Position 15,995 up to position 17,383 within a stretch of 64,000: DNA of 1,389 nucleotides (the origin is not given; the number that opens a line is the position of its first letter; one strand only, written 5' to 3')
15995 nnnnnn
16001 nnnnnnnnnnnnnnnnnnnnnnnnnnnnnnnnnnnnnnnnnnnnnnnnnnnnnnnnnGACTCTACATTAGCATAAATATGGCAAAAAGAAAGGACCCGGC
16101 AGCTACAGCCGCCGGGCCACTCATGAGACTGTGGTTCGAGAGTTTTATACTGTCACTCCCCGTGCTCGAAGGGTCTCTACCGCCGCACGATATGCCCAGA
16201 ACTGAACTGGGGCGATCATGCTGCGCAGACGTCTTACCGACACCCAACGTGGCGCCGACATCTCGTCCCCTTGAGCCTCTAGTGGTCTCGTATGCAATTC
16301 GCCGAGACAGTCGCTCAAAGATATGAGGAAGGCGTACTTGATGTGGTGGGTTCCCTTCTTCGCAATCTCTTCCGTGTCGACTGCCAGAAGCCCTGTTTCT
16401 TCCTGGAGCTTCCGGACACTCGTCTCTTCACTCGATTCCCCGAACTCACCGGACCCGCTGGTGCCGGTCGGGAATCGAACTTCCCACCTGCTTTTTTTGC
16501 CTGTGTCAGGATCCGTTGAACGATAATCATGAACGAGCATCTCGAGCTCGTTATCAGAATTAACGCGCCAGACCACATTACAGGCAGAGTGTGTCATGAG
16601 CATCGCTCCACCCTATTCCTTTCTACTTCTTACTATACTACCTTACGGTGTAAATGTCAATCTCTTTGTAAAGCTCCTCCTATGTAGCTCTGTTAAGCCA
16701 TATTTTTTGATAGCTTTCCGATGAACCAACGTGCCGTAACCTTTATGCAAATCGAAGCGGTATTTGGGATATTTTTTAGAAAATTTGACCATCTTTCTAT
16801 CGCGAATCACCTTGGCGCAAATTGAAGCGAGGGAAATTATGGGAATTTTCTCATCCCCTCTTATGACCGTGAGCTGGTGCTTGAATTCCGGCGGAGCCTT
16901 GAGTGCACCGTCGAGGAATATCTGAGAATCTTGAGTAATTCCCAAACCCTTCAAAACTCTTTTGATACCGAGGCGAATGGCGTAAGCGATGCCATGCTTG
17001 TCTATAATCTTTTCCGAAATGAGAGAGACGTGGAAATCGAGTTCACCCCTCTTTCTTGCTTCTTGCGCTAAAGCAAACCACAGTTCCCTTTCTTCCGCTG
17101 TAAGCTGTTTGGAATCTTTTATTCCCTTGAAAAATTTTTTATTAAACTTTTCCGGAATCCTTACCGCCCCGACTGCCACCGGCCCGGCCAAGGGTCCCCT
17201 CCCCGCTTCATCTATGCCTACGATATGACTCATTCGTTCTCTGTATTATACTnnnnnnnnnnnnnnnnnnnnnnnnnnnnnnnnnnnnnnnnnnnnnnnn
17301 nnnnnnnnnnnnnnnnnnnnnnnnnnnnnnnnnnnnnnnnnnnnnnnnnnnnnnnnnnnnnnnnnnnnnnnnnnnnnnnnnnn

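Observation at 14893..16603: NusB fused to a Nudix-like domain, with a second stand-alone Nudix hydrolase two genes away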

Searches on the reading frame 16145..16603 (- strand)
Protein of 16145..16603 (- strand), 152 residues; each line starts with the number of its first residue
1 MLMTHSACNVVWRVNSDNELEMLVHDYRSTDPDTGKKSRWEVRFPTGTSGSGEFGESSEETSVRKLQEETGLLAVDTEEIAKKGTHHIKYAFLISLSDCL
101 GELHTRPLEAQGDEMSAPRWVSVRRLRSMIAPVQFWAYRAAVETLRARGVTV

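Call 3: search_protein_families(library=pfam, proteins=[window:16145-16603:-], max_evalue=1)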
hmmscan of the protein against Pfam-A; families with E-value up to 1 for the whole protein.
window:16145-16603:- (152 aa): 1 family
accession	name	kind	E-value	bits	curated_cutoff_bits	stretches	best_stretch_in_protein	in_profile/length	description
PF00293.34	NUDIX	-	1.1e-08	35.5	21.1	1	5-130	3-120/134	NUDIX domain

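Call 4: search_protein_families(library=ncbifam, proteins=[window:16145-16603:-], max_evalue=1)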
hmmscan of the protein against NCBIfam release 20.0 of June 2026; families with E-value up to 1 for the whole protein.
window:16145-16603:- (152 aa): 7 families
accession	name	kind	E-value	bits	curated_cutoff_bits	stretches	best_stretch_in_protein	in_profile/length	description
TIGR00586.1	mutt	equivalog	0.00094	19.2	97.9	1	26-128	22-113/129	8-oxo-dGTP diphosphatase MutT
NF008044.0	PRK10776.1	equivalog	0.0055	16.6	148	1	44-128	35-112/130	8-oxo-dGTP diphosphatase MutT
TIGR02705.1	nudix_YtkD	equivalog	0.014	14.9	154.4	1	43-76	48-78/156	RNA deprotection pyrophosphohydrolase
NF001938.0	PRK00714.1-5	equivalog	0.031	13.6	116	0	43-77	48-79/172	RNA pyrophosphohydrolase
NF006961.0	PRK09438.1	equivalog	0.035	13.6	103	1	48-90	37-79/151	dihydroneopterin triphosphate diphosphatase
NF041652.1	Nud_hyd_Dein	equivalog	0.036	14.3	200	1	15-74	22-74/152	Nudix hydrolase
NF008736.0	PRK11762.1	equivalog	0.13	11.8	169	1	38-81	72-112/186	ADP compounds hydrolase NudE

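Call 18: find_homologous_proteins(query=window:16148-16603:-, max_evalue=0.001)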
Query window:16148-16603:- (152 aa): 12 proteins with E <= 0.001 among 36 candidates.
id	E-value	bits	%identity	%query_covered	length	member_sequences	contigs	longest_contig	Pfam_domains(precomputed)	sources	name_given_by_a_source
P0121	4.1e-95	334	100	99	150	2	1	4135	PF00293.35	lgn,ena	-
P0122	1.4e-54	202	66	97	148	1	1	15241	PF00293.35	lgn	-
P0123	7.5e-53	196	64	97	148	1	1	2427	PF00293.35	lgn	-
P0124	2.2e-51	192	64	97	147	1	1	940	-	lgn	-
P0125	5.7e-51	190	65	95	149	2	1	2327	-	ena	-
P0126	2.5e-50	188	64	97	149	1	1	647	PF00293.35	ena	-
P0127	2.7e-50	188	64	95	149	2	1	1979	-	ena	-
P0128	2.7e-50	188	62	96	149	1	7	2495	-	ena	-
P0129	1.5e-48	183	62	96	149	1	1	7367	-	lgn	-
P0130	2.2e-48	182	63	99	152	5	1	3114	PF00293.35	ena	-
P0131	2.3e-48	182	59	95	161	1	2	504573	-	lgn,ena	-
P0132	2.5e-45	172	61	96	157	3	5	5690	-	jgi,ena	-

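Call 54: search_solved_structures(query=A4, max_evalue=0.01, show_alignments=1)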
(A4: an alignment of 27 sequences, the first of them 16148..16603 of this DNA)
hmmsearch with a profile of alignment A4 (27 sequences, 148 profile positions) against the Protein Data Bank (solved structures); distinct sequences matched with E-value up to 0.01: 19.
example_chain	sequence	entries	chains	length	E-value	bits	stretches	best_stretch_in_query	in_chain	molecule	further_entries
4kyx_A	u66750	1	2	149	4.9e-05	26.7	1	43-132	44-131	ADP-ribose pyrophosphatase MutT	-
3exq_A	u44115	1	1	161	5.4e-05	26.6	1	22-105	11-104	NUDIX family hydrolase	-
3h95_A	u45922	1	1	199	7e-05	26.2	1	35-73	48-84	Nucleoside diphosphate-linked moiety X motif 6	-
7syc_A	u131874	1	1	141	0.00018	24.9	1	34-95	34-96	7,8-dihydro-8-oxoguanine-triphosphatase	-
6fl4_A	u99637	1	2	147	0.00051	23.4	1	43-82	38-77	Nudix hydrolase 1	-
5gp0_E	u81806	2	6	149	0.00053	23.4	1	43-82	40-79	Nudix hydrolase 1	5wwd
6dby_A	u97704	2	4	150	0.00054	23.4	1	43-82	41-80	Nudix hydrolase 1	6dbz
5c7q_A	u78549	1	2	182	0.00062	23.2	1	34-77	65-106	NudF protein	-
5c7t_A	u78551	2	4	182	0.00062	23.2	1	34-77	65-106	NudF protein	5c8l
2b06_A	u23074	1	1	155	0.0011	22.4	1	22-83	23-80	MutT/nudix family protein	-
3smd_A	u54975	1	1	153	0.0011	22.4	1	44-94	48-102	MutT/NUDIX family protein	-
1mut_A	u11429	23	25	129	0.0014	22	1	34-94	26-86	NUCLEOSIDE TRIPHOSPHATE PYROPHOSPHOHYDROLASE | Mutator mutT protein | 7,8-dihydro-8-oxoguanine-triphosphatase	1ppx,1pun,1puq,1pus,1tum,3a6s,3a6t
2yyh_A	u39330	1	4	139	0.0018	21.6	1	43-105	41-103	8-OXO-dGTPase domain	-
3i7u_A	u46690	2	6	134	0.0033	20.8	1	43-71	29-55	AP4A hydrolase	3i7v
5wy6_E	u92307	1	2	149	0.0041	20.5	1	43-82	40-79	Nudix hydrolase 1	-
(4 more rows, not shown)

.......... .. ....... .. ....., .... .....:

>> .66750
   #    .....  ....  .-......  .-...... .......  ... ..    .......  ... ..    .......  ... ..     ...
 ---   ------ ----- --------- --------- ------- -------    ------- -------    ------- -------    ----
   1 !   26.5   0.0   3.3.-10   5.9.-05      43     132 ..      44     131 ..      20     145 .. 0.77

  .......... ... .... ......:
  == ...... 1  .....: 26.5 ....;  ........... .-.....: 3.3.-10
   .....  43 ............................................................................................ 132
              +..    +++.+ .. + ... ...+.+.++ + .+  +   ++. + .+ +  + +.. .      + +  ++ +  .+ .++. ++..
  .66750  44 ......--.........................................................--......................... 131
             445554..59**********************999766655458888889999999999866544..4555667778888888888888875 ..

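Call 55: search_protein_families(library=pfam, alignment_id=A4, max_evalue=0.01)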
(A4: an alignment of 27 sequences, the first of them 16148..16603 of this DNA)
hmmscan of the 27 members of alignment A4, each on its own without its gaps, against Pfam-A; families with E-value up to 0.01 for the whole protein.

A. member 1, window:16148-16603:- (152 aa): 1 family
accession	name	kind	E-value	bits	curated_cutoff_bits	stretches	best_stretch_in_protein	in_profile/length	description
PF00293.34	NUDIX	-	1.1e-08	35.5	21.1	1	5-130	3-120/134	NUDIX domain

B. families by the number of members that match (of 27 scanned): 1 family
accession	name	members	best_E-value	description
PF00293.34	NUDIX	23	3.6e-12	NUDIX domain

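Call 78: predict_structure(alignment_id=A5)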
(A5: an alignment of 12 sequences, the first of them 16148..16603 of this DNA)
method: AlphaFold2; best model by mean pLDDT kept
length: 152 residues; sequences in the alignment: 12
mean_pLDDT: 91.1   pTM: 0.86
mean pLDDT of the five models: 91.1, 87.4, 81.6, 70.9, 68.4
residues with pLDDT >= 90: 119; 70-90: 23; 50-70: 7; < 50: 3
segments of 3 or more residues with pLDDT < 50: 51-53
pLDDT, mean of each block of 10 residues (from residue 1): 80 96 96 93 85 70 93 96 88 97 93 93 97 96 96 84
secondary structure, 60 per line:
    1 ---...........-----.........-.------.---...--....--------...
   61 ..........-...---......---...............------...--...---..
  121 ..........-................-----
elements in order: E4-14 E20-28 E41-43 E46-49 H58-70 E72-74 E78-83 E87-95 E99-101 E108-110 E113-115 E119-122 H123-129 H132-147

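Call 80: fold_search(model_id=the predicted structure, library=pdb)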
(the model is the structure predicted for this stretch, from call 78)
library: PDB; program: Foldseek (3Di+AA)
matches with E <= 10: 697; with E <= 0.001: 407
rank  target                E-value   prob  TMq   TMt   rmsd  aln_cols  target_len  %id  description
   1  2rrk_MODEL_1_A        4.6e-07  1.00  0.60  0.64   4.4       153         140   23  Solution structure of the E. coli ORF135 protein (released 2012-01-18)
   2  3gz8_A                5.8e-07  1.00  0.65  0.64   4.5       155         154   20  Cocrystal structure of NUDIX domain of Shewanella oneidensis NrtR complexed with ADP ribose (released 2009-06-09)
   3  1viq_A                8.8e-07  1.00  0.65  0.50   4.6       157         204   16  Crystal structure of putative ADP ribose pyrophosphatase (released 2003-12-30)
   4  9drd_B                8.8e-07  1.00  0.66  0.51   4.7       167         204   16  Crystal structure of ADP-ribose diphosphatase from Klebsiella pneumoniae (Apo, monoclinic P form 2) (released 2024-10-02)
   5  9dre_B                8.8e-07  1.00  0.60  0.48   4.9       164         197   18  Crystal structure of ADP-ribose diphosphatase from Klebsiella pneumoniae (ADP bound, P21 form) (released 2024-10-02)
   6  3gz8_C                1.1e-06  1.00  0.65  0.63   4.5       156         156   20  Cocrystal structure of NUDIX domain of Shewanella oneidensis NrtR complexed with ADP ribose (released 2009-06-09)
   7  6glv                  1.1e-06  1.00  0.57  0.56   4.7       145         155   16  Crystal structure of hMTH1 D120N in complex with TH scaffold 1 in the absence of acetate (released 2019-02-20)
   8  5c7q_B                1.1e-06  1.00  0.60  0.52   4.8       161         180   15  Crystal Structure of the Bdellovibrio bacteriovorus Nucleoside Diphosphate Sugar Hydrolase (released 2016-01-20)
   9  9xri_A                1.1e-06  1.00  0.56  0.55   5.0       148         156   16  Crystal structure of MTH1 in complex with acoramidis bound at the active site and protein-protein interface (molar rat (released 2026-04-01)
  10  4v14_A                1.2e-06  1.00  0.65  0.78   3.6       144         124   20  Structure and function analysis of MutT from the psychrofile fish pathogen Aliivibrio salmonicida and the mesophile Vi (released 2015-02-04)
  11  9drd_D                1.2e-06  1.00  0.66  0.50   4.8       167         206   16  Crystal structure of ADP-ribose diphosphatase from Klebsiella pneumoniae (Apo, monoclinic P form 2) (released 2024-10-02)
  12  6glt                  1.4e-06  1.00  0.56  0.56   5.0       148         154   16  Crystal structure of hMTH1 D120N in the presence of acetate (released 2019-02-20)
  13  9dtc_B                1.5e-06  1.00  0.64  0.50   4.6       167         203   16  Crystal structure of ADP-ribose diphosphatase from Klebsiella pneumoniae (ADP Ribose bound, orthrhombic form2) (released 2024-10-09)
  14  9dt8_B                1.5e-06  1.00  0.64  0.50   4.8       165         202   16  Crystal structure of ADP-ribose diphosphatase from Klebsiella pneumoniae (ADP bound, Orthorhombic P) (released 2024-10-09)
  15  9drf_G                1.5e-06  1.00  0.61  0.48   5.2       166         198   16  Crystal structure of ADP-ribose diphosphatase from Klebsiella pneumoniae (DTP bound, P21 form) (released 2024-10-02)
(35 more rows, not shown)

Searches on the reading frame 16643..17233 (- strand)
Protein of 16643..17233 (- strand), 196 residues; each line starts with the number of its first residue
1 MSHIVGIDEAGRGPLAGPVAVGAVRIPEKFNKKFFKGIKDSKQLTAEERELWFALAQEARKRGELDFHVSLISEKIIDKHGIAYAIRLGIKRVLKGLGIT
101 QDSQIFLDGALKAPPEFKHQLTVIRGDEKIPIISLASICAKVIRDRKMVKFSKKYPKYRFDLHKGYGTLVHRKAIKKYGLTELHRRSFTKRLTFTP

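Call 3: search_protein_families(library=pfam, proteins=[window:16643-17233:-], max_evalue=1)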
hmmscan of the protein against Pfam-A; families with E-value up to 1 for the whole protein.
window:16643-17233:- (196 aa): 1 family
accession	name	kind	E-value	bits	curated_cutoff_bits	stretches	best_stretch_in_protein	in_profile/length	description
PF01351.25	RNase_HII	-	2.6e-34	119.3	25.8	1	5-190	1-198/199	Ribonuclease HII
